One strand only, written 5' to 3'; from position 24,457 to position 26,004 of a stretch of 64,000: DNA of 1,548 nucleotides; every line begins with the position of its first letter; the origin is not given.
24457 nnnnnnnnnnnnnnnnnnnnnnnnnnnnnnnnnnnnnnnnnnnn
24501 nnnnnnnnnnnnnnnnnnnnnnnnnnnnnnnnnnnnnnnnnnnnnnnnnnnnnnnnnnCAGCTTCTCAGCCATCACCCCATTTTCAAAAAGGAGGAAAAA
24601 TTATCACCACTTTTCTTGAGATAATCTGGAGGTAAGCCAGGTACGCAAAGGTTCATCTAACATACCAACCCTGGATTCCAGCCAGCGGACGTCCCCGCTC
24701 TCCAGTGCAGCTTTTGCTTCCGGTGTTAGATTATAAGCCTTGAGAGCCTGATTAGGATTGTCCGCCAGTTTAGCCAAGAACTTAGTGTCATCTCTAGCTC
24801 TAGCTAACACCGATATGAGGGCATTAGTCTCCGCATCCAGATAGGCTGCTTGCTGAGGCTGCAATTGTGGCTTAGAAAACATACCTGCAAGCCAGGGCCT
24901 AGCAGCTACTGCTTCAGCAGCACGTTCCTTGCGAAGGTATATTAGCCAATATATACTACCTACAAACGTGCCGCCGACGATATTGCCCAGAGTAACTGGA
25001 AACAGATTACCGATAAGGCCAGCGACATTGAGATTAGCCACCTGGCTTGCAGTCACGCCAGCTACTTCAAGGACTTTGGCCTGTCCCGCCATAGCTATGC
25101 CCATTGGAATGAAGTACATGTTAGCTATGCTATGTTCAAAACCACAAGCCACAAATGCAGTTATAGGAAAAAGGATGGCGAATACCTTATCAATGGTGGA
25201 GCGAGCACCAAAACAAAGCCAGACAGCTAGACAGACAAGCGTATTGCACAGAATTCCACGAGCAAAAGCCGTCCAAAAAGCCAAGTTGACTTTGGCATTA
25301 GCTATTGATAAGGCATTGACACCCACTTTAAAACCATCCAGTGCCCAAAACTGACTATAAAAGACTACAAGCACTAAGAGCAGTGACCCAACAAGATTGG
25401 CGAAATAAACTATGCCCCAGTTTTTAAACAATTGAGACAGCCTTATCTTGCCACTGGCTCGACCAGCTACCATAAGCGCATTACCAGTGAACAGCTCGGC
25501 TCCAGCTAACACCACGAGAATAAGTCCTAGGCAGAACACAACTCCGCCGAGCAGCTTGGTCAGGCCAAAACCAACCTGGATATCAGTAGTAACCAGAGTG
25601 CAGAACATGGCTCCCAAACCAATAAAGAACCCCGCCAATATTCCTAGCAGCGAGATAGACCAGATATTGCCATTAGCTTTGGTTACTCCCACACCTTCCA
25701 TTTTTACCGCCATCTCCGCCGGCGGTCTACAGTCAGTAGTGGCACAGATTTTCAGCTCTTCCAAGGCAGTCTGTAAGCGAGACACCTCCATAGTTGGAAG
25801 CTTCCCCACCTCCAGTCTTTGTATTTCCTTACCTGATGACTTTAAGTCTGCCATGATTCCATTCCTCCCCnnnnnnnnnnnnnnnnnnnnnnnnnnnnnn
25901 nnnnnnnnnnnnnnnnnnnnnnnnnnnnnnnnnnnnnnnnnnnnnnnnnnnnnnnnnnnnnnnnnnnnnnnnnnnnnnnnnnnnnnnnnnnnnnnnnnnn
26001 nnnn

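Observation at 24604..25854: FNT anion channel carrying a C-terminal soluble domain that also exists as two free-standing genes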

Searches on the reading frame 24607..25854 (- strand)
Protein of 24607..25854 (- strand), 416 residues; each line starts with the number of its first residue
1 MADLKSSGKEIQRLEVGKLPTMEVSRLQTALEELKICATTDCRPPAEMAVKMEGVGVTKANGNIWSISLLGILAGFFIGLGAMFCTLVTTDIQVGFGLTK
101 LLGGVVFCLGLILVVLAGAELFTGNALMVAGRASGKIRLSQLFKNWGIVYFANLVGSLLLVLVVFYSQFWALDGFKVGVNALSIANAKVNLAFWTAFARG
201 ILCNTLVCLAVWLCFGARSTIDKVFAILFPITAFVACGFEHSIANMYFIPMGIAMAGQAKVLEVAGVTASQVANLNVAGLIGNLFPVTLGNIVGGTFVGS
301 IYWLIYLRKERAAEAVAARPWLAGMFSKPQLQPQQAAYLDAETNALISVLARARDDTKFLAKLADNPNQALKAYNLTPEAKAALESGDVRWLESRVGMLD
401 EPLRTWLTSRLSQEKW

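Call 3: search_protein_families(library=pfam, proteins=[window:24607-25854:-], max_evalue=1)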
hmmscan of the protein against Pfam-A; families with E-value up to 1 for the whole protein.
window:24607-25854:- (416 aa): 2 families
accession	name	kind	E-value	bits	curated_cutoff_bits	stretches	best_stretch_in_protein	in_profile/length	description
PF01226.23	Form_Nir_trans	-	2.1e-72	243.8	34.6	1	47-304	1-240/240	Formate/nitrite transporter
PF14407.11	Frankia_peptide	-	0.024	15.4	48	1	349-403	5-61/63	Ribosomally synthesized peptide prototyped by Frankia Franean1_4349.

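Call 4: search_protein_families(library=ncbifam, proteins=[window:24607-25854:-], max_evalue=1)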
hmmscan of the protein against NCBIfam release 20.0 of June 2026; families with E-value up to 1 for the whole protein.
window:24607-25854:- (416 aa): 6 families
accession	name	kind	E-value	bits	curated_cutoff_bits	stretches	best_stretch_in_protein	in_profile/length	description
TIGR04060.1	formate_focA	equivalog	2.4e-74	249.9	290.1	1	47-307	2-267/268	formate transporter FocA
NF008069.0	PRK10805.1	equivalog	8.6e-68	228.8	440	1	41-310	8-282/285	formate transporter FocA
TIGR00790.1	fnt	subfamily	7.6e-66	222.1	232.3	1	63-308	5-239/239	formate/nitrite family transporter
NF007261.0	PRK09713.1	exception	1.6e-42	146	499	1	50-310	17-281/282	formate transporter FocB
NF008595.0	PRK11562.1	equivalog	9.5e-26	90.7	293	1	69-315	29-258/268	nitrite transporter NirC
NF038399.1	NH_RiPP_Os17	domain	1.8e-06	27.9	40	1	348-402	5-61/63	Os1348 family NHLP clan protein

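Call 12: find_homologous_proteins(query=window:24607-25854:-, max_evalue=0.00001)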
Query window:24607-25854:- (416 aa): 8000 proteins with E <= 0.00001 among 8000 candidates; the best 120 are listed.
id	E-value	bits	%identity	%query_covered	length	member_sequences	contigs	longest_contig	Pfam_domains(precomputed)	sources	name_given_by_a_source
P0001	2.6e-249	845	91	100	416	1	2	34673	PF01226.24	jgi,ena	-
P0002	4.7e-248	841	91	100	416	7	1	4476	PF01226.24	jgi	jgi:formate/nitrite transporter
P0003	2.7e-247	838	91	100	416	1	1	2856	PF01226.24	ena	-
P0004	2.4e-246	835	90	100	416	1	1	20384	PF01226.24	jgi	-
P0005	1.4e-245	833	90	100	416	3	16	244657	PF01226.24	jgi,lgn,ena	jgi:formate/nitrite transporter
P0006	6.6e-245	830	89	100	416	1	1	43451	PF01226.24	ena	-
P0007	6.8e-245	830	90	100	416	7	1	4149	PF01226.24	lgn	-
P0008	8.0e-245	830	91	100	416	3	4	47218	PF01226.24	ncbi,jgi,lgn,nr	ncbi:MAG: hypothetical protein FJ006_00975 [Chloroflexi bacterium]|nr:hypothetical protein [Chlorofl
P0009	9.2e-244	827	89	100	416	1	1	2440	PF01226.24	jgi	jgi:formate/nitrite transporter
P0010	1.1e-243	826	88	100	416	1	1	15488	PF01226.24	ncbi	-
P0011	1.6e-243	826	89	100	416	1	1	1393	PF01226.24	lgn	-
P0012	1.7e-243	826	88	100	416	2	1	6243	PF01226.24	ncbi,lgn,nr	ncbi:MAG: formate/nitrite transporter family protein [Dehalococcoidia bacterium]|nr:formate/nitrite 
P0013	1.7e-243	826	88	100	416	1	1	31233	PF01226.24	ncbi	-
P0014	3.4e-243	825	89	100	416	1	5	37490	PF01226.24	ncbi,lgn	-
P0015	2.0e-242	822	89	100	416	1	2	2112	PF01226.24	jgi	jgi:formate/nitrite transporter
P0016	2.6e-242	822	88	100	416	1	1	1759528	PF01226.24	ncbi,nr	ncbi:MAG: formate/nitrite transporter family protein [Chloroflexota bacterium]|nr:MAG: formate/nitri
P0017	6.1e-242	821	88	100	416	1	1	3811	PF01226.24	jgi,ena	-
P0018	8.3e-242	820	88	100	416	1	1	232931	PF01226.24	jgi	jgi:formate/nitrite transporter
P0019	9.4e-242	820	88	100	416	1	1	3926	PF01226.24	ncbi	-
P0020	3.7e-241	818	88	100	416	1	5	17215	PF01226.24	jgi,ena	-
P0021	4.7e-241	818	90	98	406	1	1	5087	PF01226.24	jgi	-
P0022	6.6e-241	817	88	100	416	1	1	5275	PF01226.24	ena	-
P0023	2.0e-240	816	88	100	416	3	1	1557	PF01226.24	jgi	jgi:formate/nitrite transporter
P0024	5.0e-239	811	88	100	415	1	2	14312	PF01226.24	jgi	-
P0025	5.3e-239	811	88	100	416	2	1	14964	PF01226.24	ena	-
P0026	5.6e-239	811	87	100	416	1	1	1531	PF01226.24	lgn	-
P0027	1.2e-238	810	88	100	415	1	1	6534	PF01226.24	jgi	jgi:formate/nitrite transporter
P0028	1.5e-238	809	87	100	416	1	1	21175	PF01226.24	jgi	-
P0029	1.7e-238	809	87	100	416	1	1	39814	PF01226.24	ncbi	ncbi:formate/nitrite transporter family protein [Chloroflexota bacterium]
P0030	2.2e-238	809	87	100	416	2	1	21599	PF01226.24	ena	-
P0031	2.4e-238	809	88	100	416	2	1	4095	PF01226.24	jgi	-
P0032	3.4e-238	808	87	100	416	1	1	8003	PF01226.24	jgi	jgi:formate/nitrite transporter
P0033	6.9e-238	807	87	100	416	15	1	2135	PF01226.24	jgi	jgi:formate/nitrite transporter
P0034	3.6e-237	805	87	100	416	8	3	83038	PF01226.24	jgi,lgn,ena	jgi:formate/nitrite transporter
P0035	3.7e-237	805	86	100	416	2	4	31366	PF01226.24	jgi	jgi:formate/nitrite transporter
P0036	6.2e-237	804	86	100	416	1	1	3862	PF01226.24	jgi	-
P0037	1.2e-236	803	86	100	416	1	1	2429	PF01226.24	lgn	-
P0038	3.4e-236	802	86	100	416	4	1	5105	PF01226.24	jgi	-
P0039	6.5e-236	801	87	100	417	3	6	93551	PF01226.24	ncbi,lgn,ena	-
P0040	6.6e-236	801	86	100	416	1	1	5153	PF01226.24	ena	-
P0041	1.7e-235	799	86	100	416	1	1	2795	PF01226.24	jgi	jgi:formate/nitrite transporter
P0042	1.7e-235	799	86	100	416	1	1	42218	PF01226.24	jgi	jgi:formate/nitrite transporter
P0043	2.1e-235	799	85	100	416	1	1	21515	PF01226.24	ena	-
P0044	2.6e-235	799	86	100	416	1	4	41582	PF01226.24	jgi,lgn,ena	jgi:formate/nitrite transporter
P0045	2.6e-235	799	86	100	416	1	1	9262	PF01226.24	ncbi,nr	ncbi:MAG: hypothetical protein A2025_01110 [Chloroflexi bacterium RBG_19FT_COMBO_47_15]|nr:MAG: hypo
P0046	3.8e-235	798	86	100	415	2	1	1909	PF01226.24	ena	-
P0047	6.1e-235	798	85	100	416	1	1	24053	PF01226.24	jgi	-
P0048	9.7e-235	797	86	100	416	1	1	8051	PF01226.24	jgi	jgi:formate/nitrite transporter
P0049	1.1e-234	797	85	100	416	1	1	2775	PF01226.24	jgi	jgi:formate/nitrite transporter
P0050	1.2e-234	797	86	100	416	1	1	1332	PF01226.24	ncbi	-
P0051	1.6e-234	796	85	100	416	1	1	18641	PF01226.24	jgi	-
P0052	1.8e-234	796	86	100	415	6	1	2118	PF01226.24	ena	-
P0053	2.4e-234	796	87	100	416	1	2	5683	PF01226.24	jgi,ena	jgi:formate/nitrite transporter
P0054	3.5e-234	795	85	100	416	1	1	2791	PF01226.24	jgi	jgi:formate/nitrite transporter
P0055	3.9e-234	795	85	100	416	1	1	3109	PF01226.24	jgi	jgi:formate/nitrite transporter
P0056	4.2e-234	795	87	100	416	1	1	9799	PF01226.24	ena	-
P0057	4.8e-234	795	85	100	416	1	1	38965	PF01226.24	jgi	jgi:formate/nitrite transporter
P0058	9.6e-234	794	86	100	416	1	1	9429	PF01226.24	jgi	-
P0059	2.2e-233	792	86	100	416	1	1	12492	PF01226.24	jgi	-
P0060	2.3e-233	792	85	100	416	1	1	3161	PF01226.24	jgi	jgi:formate/nitrite transporter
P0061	2.5e-233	792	85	100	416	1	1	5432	PF01226.24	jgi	jgi:formate/nitrite transporter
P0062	2.5e-233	792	86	100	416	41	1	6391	PF01226.24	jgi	jgi:formate/nitrite transporter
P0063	2.6e-233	792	86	100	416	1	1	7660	PF01226.24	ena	-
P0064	3.9e-233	792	86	100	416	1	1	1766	PF01226.24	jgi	-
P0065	6.9e-233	791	85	100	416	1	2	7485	PF01226.24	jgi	jgi:formate/nitrite transporter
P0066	1.7e-232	789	86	100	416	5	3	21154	PF01226.24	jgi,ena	jgi:formate/nitrite transporter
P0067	1.9e-232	789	85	100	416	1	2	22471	PF01226.24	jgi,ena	-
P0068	2.9e-232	789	85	100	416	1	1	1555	PF01226.24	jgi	jgi:formate/nitrite transporter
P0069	4.9e-232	788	85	100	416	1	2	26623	PF01226.24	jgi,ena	-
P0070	9.7e-232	787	85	100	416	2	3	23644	PF01226.24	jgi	jgi:formate/nitrite transporter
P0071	1.1e-231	787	85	100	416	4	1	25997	PF01226.24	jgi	jgi:formate/nitrite transporter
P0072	1.3e-231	787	85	100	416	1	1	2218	PF01226.24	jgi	jgi:formate/nitrite transporter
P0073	6.2e-231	784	84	100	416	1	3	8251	PF01226.24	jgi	jgi:formate/nitrite transporter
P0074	1.1e-230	784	85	100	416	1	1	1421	PF01226.24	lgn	-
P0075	6.0e-230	781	85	100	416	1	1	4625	PF01226.24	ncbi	-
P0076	2.3e-229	779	89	95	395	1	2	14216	PF01226.24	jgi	jgi:formate/nitrite transporter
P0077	2.9e-229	779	84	100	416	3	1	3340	PF01226.24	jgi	jgi:formate/nitrite transporter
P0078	1.9e-228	776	83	100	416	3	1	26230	PF01226.24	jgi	jgi:formate/nitrite transporter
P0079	4.9e-228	775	82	100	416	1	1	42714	PF01226.24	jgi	jgi:formate/nitrite transporter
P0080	1.1e-227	774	83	100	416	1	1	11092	PF01226.24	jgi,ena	-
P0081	1.1e-227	774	83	100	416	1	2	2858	PF01226.24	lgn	-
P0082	2.3e-227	773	83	100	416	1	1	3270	PF01226.24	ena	-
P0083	2.7e-227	772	83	100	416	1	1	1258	PF01226.24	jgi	jgi:formate/nitrite transporter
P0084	4.3e-227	772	83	100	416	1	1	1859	PF01226.24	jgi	-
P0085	5.9e-227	771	82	100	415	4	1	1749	PF01226.24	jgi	jgi:formate/nitrite transporter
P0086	1.3e-226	770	83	100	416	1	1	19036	PF01226.24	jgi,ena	-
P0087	2.6e-226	769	83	100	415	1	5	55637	PF01226.24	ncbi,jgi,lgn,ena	-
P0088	2.7e-226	769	83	100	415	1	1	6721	PF01226.24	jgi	jgi:formate/nitrite transporter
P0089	3.0e-226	769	88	95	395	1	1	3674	PF01226.24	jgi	jgi:formate/nitrite transporter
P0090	3.5e-226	769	82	100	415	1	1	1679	PF01226.24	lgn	-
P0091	4.3e-226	768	83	100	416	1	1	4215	PF01226.24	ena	-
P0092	4.7e-226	768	82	100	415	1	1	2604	PF01226.24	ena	-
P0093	6.3e-226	768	83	100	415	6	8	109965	PF01226.24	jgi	jgi:formate/nitrite transporter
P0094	1.6e-225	767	82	100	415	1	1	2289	PF01226.24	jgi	jgi:formate/nitrite transporter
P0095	3.6e-225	765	82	100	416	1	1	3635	PF01226.24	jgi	-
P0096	6.4e-224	761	82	100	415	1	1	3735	PF01226.24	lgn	-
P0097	1.2e-223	760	82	100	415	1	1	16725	PF01226.24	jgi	jgi:formate/nitrite transporter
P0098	1.3e-223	760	83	100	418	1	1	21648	PF01226.24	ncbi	-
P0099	2.3e-223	759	82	100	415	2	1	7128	PF01226.24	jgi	jgi:formate/nitrite transporter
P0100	4.9e-223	758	81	100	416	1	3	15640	PF01226.24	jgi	jgi:formate/nitrite transporter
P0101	6.9e-222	755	85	95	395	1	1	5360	PF01226.24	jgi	jgi:formate/nitrite transporter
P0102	1.0e-221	754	81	100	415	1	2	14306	PF01226.24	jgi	jgi:formate/nitrite transporter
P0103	9.2e-221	751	83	99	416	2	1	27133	PF01226.24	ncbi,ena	-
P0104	1.8e-220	750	80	100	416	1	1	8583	PF01226.24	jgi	jgi:formate/nitrite transporter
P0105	2.6e-220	749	80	100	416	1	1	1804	PF01226.24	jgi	jgi:formate/nitrite transporter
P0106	2.8e-219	746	81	99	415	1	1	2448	PF01226.24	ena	-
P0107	1.8e-217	740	81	100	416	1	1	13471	PF01226.24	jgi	jgi:formate/nitrite transporter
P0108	5.5e-216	735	80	100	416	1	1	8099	PF01226.24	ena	-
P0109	2.2e-215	733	81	100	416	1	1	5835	PF01226.24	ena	-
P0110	6.4e-213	725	79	100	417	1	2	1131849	PF01226.24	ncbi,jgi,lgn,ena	-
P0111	4.0e-212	722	79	99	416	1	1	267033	PF01226.24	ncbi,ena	-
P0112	2.2e-211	720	77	100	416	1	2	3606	PF01226.24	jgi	jgi:formate/nitrite transporter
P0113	5.3e-211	719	78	100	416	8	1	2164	PF01226.24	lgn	-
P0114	3.4e-209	713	77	100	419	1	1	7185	PF01226.24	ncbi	-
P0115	1.9e-208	710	78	98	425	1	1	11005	PF01226.24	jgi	-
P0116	2.0e-208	710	87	89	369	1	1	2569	PF01226.24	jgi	jgi:formate/nitrite transporter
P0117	2.4e-207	707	76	100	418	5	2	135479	PF01226.24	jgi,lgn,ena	jgi:formate/nitrite transporter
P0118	1.5e-204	697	74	100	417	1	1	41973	PF01226.24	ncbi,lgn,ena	-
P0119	4.9e-204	696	75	100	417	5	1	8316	PF01226.24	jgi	jgi:formate/nitrite transporter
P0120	9.5e-203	692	75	100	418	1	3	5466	PF01226.24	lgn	-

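Call 40: find_encoding_contigs(protein=P0001, flank=10000, max_places=2)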
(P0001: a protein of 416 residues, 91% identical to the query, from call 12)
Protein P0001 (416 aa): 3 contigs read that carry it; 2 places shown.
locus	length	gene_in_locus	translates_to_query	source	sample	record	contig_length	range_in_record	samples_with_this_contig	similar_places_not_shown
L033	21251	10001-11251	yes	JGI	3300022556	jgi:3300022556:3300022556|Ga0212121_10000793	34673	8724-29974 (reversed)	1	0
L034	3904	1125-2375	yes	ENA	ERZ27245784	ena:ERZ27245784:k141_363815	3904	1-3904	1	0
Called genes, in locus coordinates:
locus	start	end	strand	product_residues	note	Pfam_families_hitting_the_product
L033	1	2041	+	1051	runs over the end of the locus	PF00072:Response_reg, PF00989:PAS, PF08447:PAS_3, PF13188:PAS_8, PF13426:PAS_9, PF00989:PAS, PF08448:PAS_4, PF13188:PAS_8, +12 more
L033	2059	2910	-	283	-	PF02749:QRPTase_N, PF01729:QRPTase_C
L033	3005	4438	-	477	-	PF00989:PAS, PF08448:PAS_4, PF13188:PAS_8, PF13426:PAS_9, PF08447:PAS_3, PF07730:HisKA_3, PF02518:HATPase_c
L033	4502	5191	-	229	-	PF00072:Response_reg, PF00196:GerE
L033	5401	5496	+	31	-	-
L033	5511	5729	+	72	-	PF14407:Frankia_peptide (weak)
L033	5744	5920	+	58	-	-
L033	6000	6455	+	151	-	PF00027:cNMP_binding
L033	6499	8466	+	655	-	PF16177:ACAS_N, PF00501:AMP-binding, PF13193:AMP-binding_C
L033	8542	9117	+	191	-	PF01184:Gpr1_Fun34_YaaH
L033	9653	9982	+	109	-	-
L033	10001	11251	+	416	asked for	PF01226:Form_Nir_trans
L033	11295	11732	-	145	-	PF01750:HycI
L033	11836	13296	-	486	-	PF27537:HoxH, PF00374:NiFeSe_Hases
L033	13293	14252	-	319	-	PF01058:Oxidored_q6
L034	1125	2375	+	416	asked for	PF01226:Form_Nir_trans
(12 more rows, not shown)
